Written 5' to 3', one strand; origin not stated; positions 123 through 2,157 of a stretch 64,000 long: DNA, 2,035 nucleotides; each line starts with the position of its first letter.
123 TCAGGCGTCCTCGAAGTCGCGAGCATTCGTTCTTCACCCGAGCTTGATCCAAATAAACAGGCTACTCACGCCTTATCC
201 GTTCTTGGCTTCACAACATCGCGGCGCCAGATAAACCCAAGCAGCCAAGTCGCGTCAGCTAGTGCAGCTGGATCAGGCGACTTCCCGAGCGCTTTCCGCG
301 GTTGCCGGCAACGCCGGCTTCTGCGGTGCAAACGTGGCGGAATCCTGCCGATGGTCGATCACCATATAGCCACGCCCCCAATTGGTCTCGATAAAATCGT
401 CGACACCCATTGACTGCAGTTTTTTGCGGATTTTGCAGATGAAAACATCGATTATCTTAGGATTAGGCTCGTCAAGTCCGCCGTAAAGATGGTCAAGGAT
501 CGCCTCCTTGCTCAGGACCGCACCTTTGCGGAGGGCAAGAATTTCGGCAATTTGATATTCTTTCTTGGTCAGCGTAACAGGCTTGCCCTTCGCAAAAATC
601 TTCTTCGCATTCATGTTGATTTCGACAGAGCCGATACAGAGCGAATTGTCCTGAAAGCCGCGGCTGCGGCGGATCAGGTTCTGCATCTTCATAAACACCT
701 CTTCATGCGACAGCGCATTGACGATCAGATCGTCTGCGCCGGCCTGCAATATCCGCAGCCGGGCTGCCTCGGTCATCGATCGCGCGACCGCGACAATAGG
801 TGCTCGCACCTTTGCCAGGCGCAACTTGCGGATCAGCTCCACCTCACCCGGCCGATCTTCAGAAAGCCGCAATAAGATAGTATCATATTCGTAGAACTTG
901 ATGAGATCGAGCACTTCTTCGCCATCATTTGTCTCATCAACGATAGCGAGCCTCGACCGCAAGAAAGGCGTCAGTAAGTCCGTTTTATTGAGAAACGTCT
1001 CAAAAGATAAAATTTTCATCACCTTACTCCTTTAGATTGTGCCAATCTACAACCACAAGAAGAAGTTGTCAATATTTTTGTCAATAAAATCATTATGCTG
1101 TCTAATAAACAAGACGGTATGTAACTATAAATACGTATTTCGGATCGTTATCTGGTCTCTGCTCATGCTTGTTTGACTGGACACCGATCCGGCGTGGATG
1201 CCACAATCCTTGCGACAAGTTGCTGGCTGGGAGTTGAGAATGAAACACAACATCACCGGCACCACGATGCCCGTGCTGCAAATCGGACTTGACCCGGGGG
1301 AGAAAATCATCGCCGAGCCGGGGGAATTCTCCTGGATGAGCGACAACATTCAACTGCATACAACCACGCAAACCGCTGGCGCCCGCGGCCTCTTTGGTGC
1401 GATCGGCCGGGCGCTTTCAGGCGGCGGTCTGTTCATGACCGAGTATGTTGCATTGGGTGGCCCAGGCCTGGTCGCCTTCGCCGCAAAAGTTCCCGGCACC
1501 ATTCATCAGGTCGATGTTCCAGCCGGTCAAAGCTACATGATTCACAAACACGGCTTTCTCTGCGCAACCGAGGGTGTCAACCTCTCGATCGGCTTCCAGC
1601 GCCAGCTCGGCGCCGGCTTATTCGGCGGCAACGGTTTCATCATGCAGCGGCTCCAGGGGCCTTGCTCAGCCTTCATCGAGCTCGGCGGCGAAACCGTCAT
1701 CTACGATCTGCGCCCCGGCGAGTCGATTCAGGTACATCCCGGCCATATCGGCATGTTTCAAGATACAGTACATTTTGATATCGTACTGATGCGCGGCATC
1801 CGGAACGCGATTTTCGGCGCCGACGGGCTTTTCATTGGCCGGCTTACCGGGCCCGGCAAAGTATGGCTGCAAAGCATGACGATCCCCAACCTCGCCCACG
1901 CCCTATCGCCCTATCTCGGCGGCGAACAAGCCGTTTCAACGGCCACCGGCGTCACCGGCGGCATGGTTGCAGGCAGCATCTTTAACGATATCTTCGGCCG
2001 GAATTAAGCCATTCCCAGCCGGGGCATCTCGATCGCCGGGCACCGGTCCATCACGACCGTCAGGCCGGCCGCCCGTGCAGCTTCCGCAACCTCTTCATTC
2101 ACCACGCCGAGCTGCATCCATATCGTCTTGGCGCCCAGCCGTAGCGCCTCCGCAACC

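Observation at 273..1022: CtrA-like DNA-binding regulator whose receiver domain has lost every phosphorylation residue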

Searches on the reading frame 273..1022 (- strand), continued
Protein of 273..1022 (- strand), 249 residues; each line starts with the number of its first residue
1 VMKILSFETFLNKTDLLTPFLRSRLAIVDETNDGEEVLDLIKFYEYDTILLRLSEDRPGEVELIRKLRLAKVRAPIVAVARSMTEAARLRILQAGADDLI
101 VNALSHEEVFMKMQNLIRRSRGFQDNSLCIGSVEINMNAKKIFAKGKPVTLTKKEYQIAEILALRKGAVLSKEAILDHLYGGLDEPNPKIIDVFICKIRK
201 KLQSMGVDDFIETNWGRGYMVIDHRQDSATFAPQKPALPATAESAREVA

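Call 60: fold_search(model_id=the predicted structure, library=pdb)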
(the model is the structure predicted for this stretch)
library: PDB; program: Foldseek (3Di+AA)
matches with E <= 10: 1820; with E <= 0.001: 538
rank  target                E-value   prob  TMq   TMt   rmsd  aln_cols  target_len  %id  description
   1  1ys6_A                2.7e-16  1.00  0.41  0.45  16.1       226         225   26  Crystal structure of the response regulatory protein PrrA from Mycobacterium Tuberculosis (released 2006-02-07)
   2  1ys6_B                1.1e-15  1.00  0.42  0.46  16.0       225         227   25  Crystal structure of the response regulatory protein PrrA from Mycobacterium Tuberculosis (released 2006-02-07)
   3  1ys7_A                1.5e-15  1.00  0.42  0.46  16.1       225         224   25  Crystal structure of the response regulator protein prrA complexed with Mg2+ (released 2006-02-07)
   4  4s04_A                1.9e-15  1.00  0.75  0.84   3.0       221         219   26  Crystal structure of Klebsiella pneumoniae PmrA in complex with PmrA box DNA (released 2015-11-11)
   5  8uvk_B                3.2e-15  1.00  0.73  0.81   3.2       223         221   22  CosR DNA bound form II (released 2024-01-31)
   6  1kgs                  3.4e-15  1.00  0.43  0.48  13.6       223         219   27  Crystal Structure at 1.50 A of an OmpR/PhoB Homolog from Thermotoga maritima (released 2001-12-05)
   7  8uvk_A                4.6e-15  1.00  0.42  0.47  17.6       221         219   23  CosR DNA bound form II (released 2024-01-31)
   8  7lza                  5.9e-15  1.00  0.43  0.48  14.4       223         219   22  Activated form of VanR from S. coelicolor (released 2021-07-14)
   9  8uvx_A                7.5e-15  1.00  0.42  0.46  17.7       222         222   23  CosR DNA bound form I (released 2024-01-31)
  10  5ed4_F                9.6e-15  1.00  0.39  0.44  11.4       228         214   23  Structure of a PhoP-DNA complex (released 2016-04-27)
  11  3r0j_B                1.2e-14  1.00  0.42  0.46   9.4       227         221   22  Structure of PhoP from Mycobacterium tuberculosis (released 2011-07-13)
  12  9dvt_R                1.3e-14  1.00  0.43  0.45  16.9       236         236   21  Cryo-EM structure of RpaA bound to PkaiBC DNA and the CTD of the alpha subunit of RNAP from the cyanobacterium Synecho (released 2025-10-15)
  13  8uvx_B                1.8e-14  1.00  0.72  0.80   3.3       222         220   24  CosR DNA bound form I (released 2024-01-31)
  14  1ys7_B                2.4e-14  1.00  0.42  0.46  16.0       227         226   26  Crystal structure of the response regulator protein prrA complexed with Mg2+ (released 2006-02-07)
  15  4kfc_B                3.2e-14  1.00  0.41  0.45  16.2       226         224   23  Crystal structure of a hyperactive mutant of response regulator KdpE complexed to its promoter DNA (released 2014-02-19)
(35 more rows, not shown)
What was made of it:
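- Closest known: CtrA, the cell-cycle/motility response regulator of Alphaproteobacteria. Same: The receiver superposes on the Brucella CtrA receiver (call 60).
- Foldseek matches OmpR/PhoB regulators and the CtrA receiver (call 60).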

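Call 65: list_cluster_members(proteins=[P0289, P0307, P0310, P0361, P0387, P0335, P0330, P0375, P0279, P0354])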
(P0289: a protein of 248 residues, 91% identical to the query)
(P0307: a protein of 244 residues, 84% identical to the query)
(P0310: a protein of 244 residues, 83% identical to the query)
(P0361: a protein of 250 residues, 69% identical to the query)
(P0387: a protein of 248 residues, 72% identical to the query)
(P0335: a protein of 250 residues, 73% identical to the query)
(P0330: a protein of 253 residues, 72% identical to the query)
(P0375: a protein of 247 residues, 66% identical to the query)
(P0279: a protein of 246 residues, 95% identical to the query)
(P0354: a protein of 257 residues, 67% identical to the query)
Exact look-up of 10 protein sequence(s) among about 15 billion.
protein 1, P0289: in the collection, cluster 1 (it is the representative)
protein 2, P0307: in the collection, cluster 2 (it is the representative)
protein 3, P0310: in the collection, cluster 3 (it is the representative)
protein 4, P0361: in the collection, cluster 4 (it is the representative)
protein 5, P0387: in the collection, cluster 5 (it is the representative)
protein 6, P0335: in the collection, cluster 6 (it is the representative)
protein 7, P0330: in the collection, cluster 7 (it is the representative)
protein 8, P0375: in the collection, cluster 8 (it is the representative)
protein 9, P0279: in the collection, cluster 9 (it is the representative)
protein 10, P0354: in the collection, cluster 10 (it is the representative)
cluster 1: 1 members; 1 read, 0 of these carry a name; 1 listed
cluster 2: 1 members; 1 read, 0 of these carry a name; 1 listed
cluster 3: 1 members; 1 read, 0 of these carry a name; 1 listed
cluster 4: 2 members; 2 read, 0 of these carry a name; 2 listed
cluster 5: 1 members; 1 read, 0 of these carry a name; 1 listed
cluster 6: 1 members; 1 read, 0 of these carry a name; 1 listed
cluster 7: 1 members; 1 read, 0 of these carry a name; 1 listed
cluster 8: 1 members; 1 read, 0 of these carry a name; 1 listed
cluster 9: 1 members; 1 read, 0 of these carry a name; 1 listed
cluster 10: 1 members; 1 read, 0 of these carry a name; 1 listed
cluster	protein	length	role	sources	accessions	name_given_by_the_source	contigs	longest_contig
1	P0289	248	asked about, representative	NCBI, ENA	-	-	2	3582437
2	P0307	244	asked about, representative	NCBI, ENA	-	-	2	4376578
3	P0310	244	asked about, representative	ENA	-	-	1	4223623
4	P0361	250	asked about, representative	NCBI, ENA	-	-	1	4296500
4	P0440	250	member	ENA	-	-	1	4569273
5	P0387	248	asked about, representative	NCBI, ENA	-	-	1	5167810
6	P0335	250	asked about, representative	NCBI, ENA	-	-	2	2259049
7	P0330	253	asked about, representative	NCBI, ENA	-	-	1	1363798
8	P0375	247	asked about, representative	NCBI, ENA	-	-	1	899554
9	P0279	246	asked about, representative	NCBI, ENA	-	-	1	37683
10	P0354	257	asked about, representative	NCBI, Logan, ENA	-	-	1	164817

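Call 67: search_protein_families(library=pfam, proteins=[L015:8468-9844:-, L015:6628-8010:-, L015:10943-11620:-, L015:11967-13184:+], max_evalue=0.00001)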
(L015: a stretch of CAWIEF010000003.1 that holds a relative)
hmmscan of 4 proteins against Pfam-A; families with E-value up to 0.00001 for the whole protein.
L015:8468-9844:- (458 aa): 2 families
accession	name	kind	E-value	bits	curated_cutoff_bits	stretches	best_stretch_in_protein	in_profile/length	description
PF00006.31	ATP-synt_ab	-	4e-85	285.2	29.5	1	159-372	1-213/213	ATP synthase alpha/beta family, nucleotide-binding domain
PF18269.6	T3SS_ATPase_C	-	6.4e-19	68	22.7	1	385-450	7-72/72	T3SS EscN ATPase C-terminal domain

L015:6628-8010:- (460 aa): 3 families
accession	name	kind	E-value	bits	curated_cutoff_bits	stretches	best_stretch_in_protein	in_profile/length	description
PF03721.20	UDPG_MGDP_dh_N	-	5e-60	202.7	27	1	14-196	2-187/187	UDP-glucose/GDP-mannose dehydrogenase family, NAD binding domain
PF00984.24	UDPG_MGDP_dh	-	4.4e-37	126.5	25.4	1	213-305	1-93/94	UDP-glucose/GDP-mannose dehydrogenase family, central domain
PF03720.21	UDPG_MGDP_dh_C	-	1.9e-33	115.4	30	1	329-431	1-103/103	UDP-glucose/GDP-mannose dehydrogenase family, UDP binding domain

L015:10943-11620:- (225 aa): 1 family
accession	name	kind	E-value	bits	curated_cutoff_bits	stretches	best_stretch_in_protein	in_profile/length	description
PF20143.4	NAD_kinase_C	-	5.1e-08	33.1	23.7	1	135-201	2-68/126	ATP-NAD kinase C-terminal domain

L015:11967-13184:+ (405 aa): 1 family
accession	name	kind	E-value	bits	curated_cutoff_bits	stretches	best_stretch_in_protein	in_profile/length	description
PF00266.25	Aminotran_5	-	4e-13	49.5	21.5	1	59-313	40-295/371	Aminotransferase class-V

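Call 72: find_related_loci(query=A2, collection=viral_contigs, flank=6000)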
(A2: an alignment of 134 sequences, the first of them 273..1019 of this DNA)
Query A2 (248 aa) in viral_contigs; peptide patterns used: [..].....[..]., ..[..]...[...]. (x = any residue, [..] = any of these).
59 stretches matched a pattern; 22 encode a relative of the query (tblastn E <= 1e-3); 22 distinct loci.
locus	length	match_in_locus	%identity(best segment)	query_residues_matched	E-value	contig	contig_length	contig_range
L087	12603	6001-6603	45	30-233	4e-53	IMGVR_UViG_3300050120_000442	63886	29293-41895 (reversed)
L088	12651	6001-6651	40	19-233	2e-49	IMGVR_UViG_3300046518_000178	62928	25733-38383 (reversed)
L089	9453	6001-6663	39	20-243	4e-49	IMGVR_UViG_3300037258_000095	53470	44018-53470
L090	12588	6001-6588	40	27-222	2e-48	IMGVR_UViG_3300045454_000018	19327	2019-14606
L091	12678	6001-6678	39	1-226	4e-48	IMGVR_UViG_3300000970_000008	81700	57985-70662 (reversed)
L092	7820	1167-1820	38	1-220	1e-47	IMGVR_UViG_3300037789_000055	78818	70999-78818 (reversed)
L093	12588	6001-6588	41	27-222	3e-47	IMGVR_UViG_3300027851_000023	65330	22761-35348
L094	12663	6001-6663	39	1-221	3e-47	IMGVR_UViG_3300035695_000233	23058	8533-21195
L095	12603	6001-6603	41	19-218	6e-47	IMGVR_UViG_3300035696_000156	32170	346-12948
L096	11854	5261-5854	38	19-220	8e-46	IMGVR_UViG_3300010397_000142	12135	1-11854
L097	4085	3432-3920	44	61-222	5e-41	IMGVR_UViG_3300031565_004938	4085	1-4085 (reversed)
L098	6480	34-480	41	30-178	2e-31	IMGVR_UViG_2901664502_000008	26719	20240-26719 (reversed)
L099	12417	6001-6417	42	86-220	4e-26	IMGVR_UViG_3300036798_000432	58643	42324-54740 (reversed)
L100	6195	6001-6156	65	172-222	2e-17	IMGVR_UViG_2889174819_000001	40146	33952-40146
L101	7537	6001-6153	67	173-222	3e-17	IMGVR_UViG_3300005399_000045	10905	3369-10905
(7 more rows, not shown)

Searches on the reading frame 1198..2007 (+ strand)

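Call 39: search_protein_families(library=pfam, proteins=[window:1198-2007:+], max_evalue=0.001)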
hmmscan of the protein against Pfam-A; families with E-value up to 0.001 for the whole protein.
window:1198-2007:+ (269 aa): 1 family
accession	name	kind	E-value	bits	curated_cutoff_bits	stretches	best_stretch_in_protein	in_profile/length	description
PF01987.23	AIM24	-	7.7e-61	205.8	25.7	1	18-227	2-205/205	Mitochondrial biogenesis AIM24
